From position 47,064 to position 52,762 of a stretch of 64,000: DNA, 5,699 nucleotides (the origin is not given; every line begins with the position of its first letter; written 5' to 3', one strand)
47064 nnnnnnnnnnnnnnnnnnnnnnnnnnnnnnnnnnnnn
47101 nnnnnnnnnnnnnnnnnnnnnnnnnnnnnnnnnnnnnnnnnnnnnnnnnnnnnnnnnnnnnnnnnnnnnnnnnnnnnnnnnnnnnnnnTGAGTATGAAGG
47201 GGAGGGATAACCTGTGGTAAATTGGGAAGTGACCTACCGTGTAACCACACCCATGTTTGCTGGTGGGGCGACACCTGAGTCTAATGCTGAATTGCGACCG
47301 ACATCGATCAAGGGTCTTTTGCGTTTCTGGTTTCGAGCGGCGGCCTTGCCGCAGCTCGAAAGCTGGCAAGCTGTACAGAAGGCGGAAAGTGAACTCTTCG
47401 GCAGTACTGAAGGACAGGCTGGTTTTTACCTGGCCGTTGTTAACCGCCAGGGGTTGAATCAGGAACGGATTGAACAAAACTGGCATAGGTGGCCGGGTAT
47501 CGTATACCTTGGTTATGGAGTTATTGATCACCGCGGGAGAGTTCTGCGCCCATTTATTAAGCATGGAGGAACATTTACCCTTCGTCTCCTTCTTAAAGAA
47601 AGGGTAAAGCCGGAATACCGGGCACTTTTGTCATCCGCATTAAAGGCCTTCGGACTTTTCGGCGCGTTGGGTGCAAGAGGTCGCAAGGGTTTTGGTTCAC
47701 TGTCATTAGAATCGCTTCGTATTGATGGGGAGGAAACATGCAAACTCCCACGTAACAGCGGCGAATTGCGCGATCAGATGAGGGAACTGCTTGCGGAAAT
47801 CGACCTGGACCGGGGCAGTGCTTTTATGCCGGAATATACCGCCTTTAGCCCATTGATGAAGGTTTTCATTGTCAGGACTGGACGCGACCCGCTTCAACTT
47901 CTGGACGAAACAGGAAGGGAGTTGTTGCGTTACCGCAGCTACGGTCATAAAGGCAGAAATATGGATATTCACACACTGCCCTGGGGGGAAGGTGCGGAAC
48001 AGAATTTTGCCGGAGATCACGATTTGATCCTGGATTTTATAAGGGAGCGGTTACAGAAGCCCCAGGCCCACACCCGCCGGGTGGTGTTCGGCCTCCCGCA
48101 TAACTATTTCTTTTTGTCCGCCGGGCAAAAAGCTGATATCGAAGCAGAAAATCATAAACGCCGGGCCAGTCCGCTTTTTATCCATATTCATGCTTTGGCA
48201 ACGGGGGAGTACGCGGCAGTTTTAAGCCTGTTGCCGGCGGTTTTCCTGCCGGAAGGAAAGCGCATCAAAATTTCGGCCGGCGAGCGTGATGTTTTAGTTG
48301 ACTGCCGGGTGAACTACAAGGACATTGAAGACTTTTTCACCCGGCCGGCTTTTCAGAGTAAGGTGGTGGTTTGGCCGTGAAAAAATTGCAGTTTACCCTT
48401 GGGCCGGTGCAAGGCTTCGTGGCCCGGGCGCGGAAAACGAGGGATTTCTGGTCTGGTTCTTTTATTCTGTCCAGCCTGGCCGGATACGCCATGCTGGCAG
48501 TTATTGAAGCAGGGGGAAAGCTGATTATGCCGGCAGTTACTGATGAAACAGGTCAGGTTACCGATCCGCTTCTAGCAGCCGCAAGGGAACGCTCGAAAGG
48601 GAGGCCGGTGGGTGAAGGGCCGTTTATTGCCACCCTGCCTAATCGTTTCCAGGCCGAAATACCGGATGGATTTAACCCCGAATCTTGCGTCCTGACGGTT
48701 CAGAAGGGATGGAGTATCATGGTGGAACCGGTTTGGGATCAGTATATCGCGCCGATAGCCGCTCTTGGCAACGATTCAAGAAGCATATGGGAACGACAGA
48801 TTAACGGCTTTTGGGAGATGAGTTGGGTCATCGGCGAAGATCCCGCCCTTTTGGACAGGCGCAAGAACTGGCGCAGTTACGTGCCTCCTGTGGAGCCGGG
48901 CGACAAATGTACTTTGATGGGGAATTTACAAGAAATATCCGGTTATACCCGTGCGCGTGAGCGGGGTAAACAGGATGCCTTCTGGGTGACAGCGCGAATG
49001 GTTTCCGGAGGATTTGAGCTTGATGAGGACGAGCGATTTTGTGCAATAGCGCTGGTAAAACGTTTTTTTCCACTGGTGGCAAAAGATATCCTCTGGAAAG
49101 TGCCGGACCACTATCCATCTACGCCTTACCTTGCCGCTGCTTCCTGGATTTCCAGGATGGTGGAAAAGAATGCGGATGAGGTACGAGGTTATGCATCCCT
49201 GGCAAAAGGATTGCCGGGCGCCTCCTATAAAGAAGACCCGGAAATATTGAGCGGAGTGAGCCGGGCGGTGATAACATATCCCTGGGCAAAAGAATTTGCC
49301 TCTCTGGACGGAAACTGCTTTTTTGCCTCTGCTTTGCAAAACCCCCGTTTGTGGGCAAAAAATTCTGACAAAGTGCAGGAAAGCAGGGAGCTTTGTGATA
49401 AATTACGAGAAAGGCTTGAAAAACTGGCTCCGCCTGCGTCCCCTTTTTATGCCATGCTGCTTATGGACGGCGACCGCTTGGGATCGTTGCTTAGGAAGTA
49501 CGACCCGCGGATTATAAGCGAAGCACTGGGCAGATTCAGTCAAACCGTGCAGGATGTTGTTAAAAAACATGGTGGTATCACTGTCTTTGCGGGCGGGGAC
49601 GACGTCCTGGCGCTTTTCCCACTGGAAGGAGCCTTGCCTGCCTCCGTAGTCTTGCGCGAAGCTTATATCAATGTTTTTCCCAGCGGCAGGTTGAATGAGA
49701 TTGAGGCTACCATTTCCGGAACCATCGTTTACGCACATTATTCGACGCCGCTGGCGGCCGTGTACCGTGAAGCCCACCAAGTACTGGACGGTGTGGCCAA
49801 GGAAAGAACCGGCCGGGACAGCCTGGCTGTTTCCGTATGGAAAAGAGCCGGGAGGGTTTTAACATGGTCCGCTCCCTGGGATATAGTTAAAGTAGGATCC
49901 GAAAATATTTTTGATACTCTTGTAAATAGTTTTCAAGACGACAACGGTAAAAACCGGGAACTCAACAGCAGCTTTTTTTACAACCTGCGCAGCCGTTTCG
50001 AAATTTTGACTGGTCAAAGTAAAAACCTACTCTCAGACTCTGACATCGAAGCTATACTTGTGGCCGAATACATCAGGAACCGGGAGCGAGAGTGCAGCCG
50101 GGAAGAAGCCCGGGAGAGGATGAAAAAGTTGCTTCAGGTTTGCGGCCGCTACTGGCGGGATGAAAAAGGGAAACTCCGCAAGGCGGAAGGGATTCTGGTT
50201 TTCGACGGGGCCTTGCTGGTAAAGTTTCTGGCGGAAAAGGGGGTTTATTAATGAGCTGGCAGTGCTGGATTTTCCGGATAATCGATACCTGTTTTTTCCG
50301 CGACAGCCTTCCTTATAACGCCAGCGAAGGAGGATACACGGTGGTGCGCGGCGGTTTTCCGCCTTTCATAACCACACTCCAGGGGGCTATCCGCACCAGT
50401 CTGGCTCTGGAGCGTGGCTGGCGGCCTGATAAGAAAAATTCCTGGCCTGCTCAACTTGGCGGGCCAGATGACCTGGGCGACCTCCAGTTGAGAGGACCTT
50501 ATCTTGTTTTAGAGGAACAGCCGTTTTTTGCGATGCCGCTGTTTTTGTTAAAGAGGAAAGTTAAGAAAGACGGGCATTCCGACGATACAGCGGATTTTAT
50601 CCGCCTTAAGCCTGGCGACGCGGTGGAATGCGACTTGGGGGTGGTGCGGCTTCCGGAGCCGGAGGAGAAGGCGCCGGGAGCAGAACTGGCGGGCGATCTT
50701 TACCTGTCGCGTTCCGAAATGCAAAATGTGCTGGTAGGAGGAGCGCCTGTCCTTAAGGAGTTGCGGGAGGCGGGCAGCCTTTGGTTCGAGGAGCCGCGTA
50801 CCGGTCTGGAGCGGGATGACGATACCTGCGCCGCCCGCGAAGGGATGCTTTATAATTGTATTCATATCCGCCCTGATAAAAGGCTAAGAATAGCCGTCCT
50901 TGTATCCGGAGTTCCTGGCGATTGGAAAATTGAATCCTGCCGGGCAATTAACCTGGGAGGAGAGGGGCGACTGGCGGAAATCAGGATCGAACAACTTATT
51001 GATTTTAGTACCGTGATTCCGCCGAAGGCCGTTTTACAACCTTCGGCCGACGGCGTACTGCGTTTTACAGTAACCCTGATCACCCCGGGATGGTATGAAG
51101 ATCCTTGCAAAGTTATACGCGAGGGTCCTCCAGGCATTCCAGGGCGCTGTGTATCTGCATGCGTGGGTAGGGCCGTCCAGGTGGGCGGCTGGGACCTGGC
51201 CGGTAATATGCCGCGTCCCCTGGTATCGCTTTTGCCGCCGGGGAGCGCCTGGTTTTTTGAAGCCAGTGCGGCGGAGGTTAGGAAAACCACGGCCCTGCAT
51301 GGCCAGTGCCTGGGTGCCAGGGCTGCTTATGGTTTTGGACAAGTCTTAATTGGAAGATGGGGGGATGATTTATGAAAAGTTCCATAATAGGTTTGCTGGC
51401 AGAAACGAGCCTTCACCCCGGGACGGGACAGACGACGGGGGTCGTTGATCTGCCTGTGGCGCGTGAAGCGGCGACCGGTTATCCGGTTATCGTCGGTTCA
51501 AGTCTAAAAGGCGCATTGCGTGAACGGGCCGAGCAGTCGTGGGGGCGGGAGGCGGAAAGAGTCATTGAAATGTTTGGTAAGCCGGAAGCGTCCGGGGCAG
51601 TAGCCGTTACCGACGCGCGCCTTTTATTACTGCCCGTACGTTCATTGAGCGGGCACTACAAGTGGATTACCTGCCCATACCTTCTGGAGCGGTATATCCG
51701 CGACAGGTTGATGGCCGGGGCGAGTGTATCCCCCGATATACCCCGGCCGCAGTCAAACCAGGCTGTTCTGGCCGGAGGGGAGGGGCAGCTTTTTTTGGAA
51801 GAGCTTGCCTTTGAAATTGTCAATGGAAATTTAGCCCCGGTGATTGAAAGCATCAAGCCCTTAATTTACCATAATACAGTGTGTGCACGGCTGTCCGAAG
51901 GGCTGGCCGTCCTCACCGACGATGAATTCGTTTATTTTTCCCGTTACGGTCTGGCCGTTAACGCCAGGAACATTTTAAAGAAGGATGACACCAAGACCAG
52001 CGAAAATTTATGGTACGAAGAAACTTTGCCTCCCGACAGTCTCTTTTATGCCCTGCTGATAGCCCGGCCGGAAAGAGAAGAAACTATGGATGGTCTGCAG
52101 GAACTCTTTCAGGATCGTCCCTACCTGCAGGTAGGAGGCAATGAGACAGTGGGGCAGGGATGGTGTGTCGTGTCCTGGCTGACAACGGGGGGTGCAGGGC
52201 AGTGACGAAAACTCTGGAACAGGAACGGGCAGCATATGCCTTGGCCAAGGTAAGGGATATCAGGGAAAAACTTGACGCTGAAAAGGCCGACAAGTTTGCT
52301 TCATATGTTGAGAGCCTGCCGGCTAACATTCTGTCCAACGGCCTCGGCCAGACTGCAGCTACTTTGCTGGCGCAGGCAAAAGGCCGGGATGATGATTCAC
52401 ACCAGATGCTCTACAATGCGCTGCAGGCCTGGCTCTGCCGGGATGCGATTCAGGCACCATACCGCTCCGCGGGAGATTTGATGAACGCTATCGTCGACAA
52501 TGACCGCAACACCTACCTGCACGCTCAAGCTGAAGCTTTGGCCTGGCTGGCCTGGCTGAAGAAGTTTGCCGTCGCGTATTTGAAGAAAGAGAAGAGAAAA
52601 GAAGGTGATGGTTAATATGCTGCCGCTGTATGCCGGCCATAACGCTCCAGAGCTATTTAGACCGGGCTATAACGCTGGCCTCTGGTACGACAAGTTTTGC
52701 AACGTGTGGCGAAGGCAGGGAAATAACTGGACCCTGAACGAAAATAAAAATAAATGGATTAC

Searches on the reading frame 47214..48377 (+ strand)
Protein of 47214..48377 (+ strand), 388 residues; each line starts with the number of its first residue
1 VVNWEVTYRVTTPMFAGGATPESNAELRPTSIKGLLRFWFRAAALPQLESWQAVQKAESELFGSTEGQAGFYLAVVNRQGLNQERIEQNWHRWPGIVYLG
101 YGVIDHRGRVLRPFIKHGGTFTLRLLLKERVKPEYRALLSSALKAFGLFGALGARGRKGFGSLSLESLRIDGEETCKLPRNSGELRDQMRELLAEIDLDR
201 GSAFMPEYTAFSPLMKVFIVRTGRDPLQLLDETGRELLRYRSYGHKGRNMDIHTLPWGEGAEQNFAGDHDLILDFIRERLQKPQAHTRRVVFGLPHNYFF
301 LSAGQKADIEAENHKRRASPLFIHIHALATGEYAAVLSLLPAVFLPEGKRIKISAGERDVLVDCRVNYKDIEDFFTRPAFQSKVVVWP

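Call 11: search_protein_families(library=padloc, proteins=[window:47214-48377:+], max_evalue=0.001)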
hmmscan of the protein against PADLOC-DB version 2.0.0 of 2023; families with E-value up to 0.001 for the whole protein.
window:47214-48377:+ (388 aa): 11 families
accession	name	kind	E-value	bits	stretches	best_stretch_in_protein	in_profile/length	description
PDLC01445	Cmr1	-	1.1e-31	108.8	1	5-341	7-257/276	"CAS-III-B,CAS-III-C; effector_G7"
PDLC00976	Cmr1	-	1e-23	82.4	1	3-169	9-179/387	Cmr1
PDLC01270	Cmr1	-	1.1e-20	72.5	1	6-165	4-137/139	"CAS-III-B,CAS-III-C; effector_G7"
PDLC01016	Csm3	-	8.1e-18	63.5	1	7-163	2-188/189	Csm3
PDLC01613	Csm3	-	8.7e-08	31.3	0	105-163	123-176/177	"CAS-III-A,CAS-III-D; effector_G7"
PDLC01564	Cmr1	-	5.6e-06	24.4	1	5-42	7-43/294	"CAS-III-B,CAS-III-C; effector_G7"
PDLC01724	typeIV_Cas7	-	1.5e-05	22.8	1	115-177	225-286/329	Csf2_0_IV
PDLC01015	Csm3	-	4.9e-05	22.6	1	11-161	2-178/178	Csm3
PDLC00977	Cmr1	-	0.00015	19.3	1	5-41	7-42/348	Cmr1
PDLC01108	Cmr1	-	0.00016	19.7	1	1-93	1-46/74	Cmr1gr7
PDLC01492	Cmr1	-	0.00067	17.7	0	134-169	108-143/288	"CAS-III-B,CAS-III-C; effector_G7"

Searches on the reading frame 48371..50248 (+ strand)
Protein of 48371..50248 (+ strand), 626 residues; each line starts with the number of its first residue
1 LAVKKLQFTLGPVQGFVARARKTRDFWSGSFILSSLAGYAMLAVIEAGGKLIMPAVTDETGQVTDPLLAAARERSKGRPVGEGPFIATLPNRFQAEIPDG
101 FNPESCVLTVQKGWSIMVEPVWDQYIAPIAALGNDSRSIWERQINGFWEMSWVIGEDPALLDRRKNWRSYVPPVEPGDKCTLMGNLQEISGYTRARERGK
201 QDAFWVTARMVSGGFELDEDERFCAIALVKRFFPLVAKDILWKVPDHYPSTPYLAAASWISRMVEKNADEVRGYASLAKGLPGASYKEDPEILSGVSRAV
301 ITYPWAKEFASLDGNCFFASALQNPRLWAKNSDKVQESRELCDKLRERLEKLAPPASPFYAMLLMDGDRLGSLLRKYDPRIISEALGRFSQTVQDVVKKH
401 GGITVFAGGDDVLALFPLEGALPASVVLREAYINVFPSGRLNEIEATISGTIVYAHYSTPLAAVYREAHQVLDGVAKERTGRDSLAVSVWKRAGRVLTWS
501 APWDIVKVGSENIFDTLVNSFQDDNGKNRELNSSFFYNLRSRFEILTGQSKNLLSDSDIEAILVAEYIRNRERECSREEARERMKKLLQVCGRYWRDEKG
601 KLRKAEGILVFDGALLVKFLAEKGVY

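Call 11: search_protein_families(library=padloc, proteins=[window:48371-50248:+], max_evalue=0.001)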
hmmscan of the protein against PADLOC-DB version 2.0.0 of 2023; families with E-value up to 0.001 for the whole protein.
window:48371-50248:+ (626 aa): 11 families
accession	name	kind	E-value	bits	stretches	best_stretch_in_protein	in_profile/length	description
PDLC01422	Cas10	-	3.8e-59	199.1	1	6-611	5-510/519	CAS-III; effector_LS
PDLC01292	Cas10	-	2e-58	196.8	1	7-486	4-387/387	CAS-III; effector_LS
PDLC02054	Cas10b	-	8e-41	138.5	2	358-559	276-477/537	-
PDLC00917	Cas10b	-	1.6e-34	117.7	2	217-472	274-505/510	"CRISPR-associated protein Cas10/Cmr2, subtype III-B"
PDLC01444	Cas10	-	5.4e-28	96.2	1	7-589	126-587/605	CAS-III; effector_LS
PDLC01651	Cas10b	-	2.2e-18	64.7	1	6-103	2-94/113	CAS-III-B; effector_LS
PDLC02052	Cas10b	-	5e-18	62.9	1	7-153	155-305/875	-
PDLC00920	Cas10b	-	1.9e-17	61.8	1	6-108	4-99/116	Cas10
PDLC02051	Cas10b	-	1.8e-16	58.4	2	363-508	248-395/479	-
PDLC02055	Cas10b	-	1.7e-07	28.4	1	360-502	219-366/487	-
PDLC02053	Cas10b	-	8.3e-07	25.5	0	8-128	67-179/717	-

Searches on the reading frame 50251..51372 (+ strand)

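Call 11: search_protein_families(library=padloc, proteins=[window:50251-51372:+], max_evalue=0.001)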
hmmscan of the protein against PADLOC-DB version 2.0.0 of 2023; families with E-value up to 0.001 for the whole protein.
window:50251-51372:+ (374 aa): 8 families
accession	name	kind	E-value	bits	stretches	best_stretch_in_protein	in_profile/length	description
PDLC01361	Cmr3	-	2.5e-56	190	1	11-368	4-308/308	"CAS-III-B,CAS-III-C; effector_G5"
PDLC00980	Cmr3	-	3.1e-54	182.9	1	11-368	4-357/357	Cmr3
PDLC01640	Cmr3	-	2.5e-48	163.6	1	11-370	6-324/324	"CAS-III-B,CAS-III-C; effector_G5"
PDLC00978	Cmr3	-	2e-18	64.7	1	12-370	7-346/346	CRISPR type III-B/RAMP module-associated protein Cmr3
PDLC01269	Cmr3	-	6.5e-13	47.2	1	15-368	1-272/273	"CAS-III-B,CAS-III-C; effector_G5"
PDLC01454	Cmr3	-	2.3e-09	35.2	1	177-368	115-276/278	"CAS-III-B,CAS-III-C; effector_G5"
PDLC02091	Cas5_IIId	-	0.00072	16.1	1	307-371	491-554/709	-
PDLC01420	Cas5_IIId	-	0.00099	16.8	0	304-368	268-333/343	CAS-III-D; effector_G5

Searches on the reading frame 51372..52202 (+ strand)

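Call 11: search_protein_families(library=padloc, proteins=[window:51372-52202:+], max_evalue=0.001)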
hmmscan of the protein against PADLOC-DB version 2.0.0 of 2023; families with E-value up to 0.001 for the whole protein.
window:51372-52202:+ (277 aa): 27 families (the best 25 are shown)
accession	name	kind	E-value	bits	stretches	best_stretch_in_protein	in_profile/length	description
PDLC00982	Cmr4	-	1.5e-60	203.4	1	7-265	4-280/281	Cmr4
PDLC00981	Cmr4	-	1.1e-59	200.7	1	7-265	4-282/283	CRISPR type III-B/RAMP module RAMP protein Cmr4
PDLC01295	Cmr4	-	4.7e-59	198.7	1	7-265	4-255/256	"CAS-III-B,CAS-III-C; effector_G7"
PDLC01441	Cmr4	-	1.9e-55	186.3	1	5-265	4-239/245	"CAS-III-B,CAS-III-C; effector_G7"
PDLC01016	Csm3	-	2.6e-15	55.3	1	10-264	5-187/189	Csm3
PDLC01339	Csm3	-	1.6e-14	53.3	1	11-111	2-105/163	"CAS-III-A,CAS-III-D; effector_G7"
PDLC01613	Csm3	-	8.4e-12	44.3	1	9-265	3-176/177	"CAS-III-A,CAS-III-D; effector_G7"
PDLC01015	Csm3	-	4.6e-11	42.2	1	12-263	3-178/178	Csm3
PDLC01442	Csm3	-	9.5e-10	36.7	1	8-66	14-73/208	"CAS-III-A,CAS-III-D; effector_G7"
PDLC01017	Csm3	-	2.7e-09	35.1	1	8-62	15-72/257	Csm3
PDLC01297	Csm3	-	2e-08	32.4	1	9-73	10-84/198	"CAS-III-A,CAS-III-D; effector_G7"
PDLC02115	Cas7_IIId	-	4.1e-08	30.8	1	8-72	10-71/486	-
PDLC01296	Csm3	-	4.4e-08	31.4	1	5-55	6-55/192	"CAS-III-A,CAS-III-D; effector_G7"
PDLC02107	Cas7_IIId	-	6e-08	30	1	8-85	12-84/426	-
PDLC01014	Csm3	-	9.9e-08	30.3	1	8-66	10-71/203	CRISPR type III-A/MTUBE-associated RAMP protein Csm3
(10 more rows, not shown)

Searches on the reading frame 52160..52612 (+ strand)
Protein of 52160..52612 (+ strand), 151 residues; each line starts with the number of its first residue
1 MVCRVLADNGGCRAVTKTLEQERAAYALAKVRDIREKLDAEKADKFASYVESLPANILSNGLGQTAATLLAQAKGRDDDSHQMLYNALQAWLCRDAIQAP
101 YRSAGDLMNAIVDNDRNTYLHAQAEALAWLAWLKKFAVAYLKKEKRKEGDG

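Call 31: search_protein_families(library=pfam, proteins=[window:52160-52612:+], max_evalue=0.001)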
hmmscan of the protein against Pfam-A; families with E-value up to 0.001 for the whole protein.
window:52160-52612:+ (151 aa): 1 family
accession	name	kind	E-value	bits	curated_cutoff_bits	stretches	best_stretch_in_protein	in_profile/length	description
PF09701.15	Cas_Cmr5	-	2.2e-35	121.8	21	1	19-139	1-118/119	CRISPR-associated protein (Cas_Cmr5)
